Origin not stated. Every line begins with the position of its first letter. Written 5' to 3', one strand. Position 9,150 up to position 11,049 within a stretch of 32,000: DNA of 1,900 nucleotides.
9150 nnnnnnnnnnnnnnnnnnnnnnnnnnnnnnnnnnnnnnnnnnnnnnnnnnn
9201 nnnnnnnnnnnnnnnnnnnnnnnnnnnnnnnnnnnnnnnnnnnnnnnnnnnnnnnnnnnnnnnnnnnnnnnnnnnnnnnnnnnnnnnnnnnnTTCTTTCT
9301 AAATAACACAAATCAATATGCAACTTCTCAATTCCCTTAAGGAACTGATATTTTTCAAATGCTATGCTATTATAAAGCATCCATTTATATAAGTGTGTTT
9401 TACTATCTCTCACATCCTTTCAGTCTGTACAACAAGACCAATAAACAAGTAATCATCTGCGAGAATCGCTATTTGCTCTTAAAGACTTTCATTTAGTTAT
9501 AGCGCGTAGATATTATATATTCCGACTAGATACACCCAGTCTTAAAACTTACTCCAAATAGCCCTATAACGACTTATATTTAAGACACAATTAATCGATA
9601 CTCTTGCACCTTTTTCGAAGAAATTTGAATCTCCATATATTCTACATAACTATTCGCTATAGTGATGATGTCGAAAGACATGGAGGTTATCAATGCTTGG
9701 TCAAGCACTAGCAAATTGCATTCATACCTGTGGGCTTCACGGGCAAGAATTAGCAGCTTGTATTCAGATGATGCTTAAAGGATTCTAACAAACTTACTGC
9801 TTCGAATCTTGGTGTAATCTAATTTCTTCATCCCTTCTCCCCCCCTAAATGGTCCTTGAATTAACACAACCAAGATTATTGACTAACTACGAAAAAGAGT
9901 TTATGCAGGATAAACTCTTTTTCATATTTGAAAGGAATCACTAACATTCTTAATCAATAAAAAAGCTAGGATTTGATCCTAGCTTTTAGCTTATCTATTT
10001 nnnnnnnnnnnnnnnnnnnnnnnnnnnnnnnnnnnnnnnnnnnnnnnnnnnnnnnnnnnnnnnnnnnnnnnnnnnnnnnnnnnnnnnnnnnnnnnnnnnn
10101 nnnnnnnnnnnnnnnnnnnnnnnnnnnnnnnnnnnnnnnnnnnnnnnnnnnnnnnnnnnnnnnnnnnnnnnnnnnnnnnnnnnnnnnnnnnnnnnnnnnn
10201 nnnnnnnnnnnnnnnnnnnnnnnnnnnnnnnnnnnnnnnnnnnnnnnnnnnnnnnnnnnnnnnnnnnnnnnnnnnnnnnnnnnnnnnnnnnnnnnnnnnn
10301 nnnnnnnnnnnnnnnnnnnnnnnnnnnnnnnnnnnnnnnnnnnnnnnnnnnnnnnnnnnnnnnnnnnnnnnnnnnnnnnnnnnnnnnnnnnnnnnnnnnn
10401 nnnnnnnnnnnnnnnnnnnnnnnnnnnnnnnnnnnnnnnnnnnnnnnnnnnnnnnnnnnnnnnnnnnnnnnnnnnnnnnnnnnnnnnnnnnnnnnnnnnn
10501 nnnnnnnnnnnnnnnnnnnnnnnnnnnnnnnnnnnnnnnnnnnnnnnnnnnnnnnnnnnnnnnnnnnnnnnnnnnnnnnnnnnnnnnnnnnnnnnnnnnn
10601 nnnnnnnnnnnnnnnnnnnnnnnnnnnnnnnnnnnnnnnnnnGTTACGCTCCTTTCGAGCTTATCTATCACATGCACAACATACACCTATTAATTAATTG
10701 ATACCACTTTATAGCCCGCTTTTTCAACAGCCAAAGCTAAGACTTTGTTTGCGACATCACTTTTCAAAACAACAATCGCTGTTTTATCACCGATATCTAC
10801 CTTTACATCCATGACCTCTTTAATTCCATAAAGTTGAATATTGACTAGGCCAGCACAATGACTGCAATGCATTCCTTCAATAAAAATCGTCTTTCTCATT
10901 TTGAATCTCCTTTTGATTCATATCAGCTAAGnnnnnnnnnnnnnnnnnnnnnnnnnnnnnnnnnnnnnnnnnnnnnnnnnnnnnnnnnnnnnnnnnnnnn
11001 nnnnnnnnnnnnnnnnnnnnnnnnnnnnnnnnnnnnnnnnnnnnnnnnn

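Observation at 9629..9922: Unannotated 31-aa Cys/His/Met-rich ORF with its own box-dependent promoter, strong SD and terminator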

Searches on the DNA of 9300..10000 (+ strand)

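Call 9: search_dna_similar(query=window:9300-10000:+, collection=plasmids, mode=distant, max_rows=30)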
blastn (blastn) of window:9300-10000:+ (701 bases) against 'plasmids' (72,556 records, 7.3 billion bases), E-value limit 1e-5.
No match.

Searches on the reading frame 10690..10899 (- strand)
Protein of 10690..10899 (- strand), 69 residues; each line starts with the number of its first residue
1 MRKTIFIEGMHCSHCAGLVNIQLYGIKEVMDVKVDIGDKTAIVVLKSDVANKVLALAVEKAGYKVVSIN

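Call 6: search_protein_families(library=pfam, proteins=[window:10690-10899:-], max_evalue=1)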
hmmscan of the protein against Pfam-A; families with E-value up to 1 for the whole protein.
window:10690-10899:- (69 aa): 2 families
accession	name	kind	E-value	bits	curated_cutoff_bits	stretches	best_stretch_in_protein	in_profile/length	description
PF00403.32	HMA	-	3.6e-11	43.7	24.8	1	4-64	1-62/62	Heavy-metal-associated domain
PF25336.1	C2_SYDE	-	0.12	12.9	27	1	16-53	1-36/120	C2 domain of synapse defective Rho GAP protein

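Call 7: search_protein_families(library=ncbifam, proteins=[window:10690-10899:-], max_evalue=1)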
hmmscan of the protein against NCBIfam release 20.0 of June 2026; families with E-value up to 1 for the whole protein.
window:10690-10899:- (69 aa): 13 families
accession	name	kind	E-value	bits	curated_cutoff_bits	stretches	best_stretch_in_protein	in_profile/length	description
NF047957.1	CopZ_AFE_1862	equivalog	1.7e-10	41.2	85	1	5-65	3-61/62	CopZ family metallochaperone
NF033795.1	chaper_CopZ_Bs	exception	4.1e-08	33.3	91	1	3-65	2-65/66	copper chaperone CopZ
NF010311.1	PRK13748.1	subfamily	2e-07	30.3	600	1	4-65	2-63/560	mercury(II) reductase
NF033794.2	chaper_CopZ_Eh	exception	2.5e-07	30.7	95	1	3-65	2-65/68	copper chaperone CopZ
NF033556.1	MerTP_fusion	equivalog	8.1e-07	28.8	180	1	4-65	123-185/186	mercuric transport protein MerTP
TIGR00003.1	TIGR00003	subfamily_domain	1.4e-06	28.4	62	1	3-65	2-65/66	copper ion binding protein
NF007952.0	PRK10671.1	equivalog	1.6e-06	26.6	1316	1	4-67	106-167/838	copper-exporting P-type ATPase CopA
NF033775.1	P_type_ZntA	exception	8.5e-06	24.3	1240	1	4-66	51-112/732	Zn(II)/Cd(II)/Pb(II) translocating P-type ATPase ZntA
NF008262.1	PRK11033.1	equivalog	9.3e-06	24.4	1005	1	2-67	42-106/731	zinc/cadmium/mercury/lead-transporting ATPase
TIGR02052.1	MerP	equivalog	8.5e-05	23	92.55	1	4-64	26-87/92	mercury resistance system periplasmic binding protein MerP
NF041115.1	UxxU_metal_bind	equivalog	8.9e-05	22.6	95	1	5-65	8-69/74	metal-binding (seleno)protein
NF045683.1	MerT_CopZ_Se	exception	8.9e-05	22.1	375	1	4-64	165-226/235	MerT/CopZ fusion-like heavy metal transport selenoprotein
NF033781.1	chaper_CopP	exception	0.00028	21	112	1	3-65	2-64/65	copper-binding metallochaperone CopP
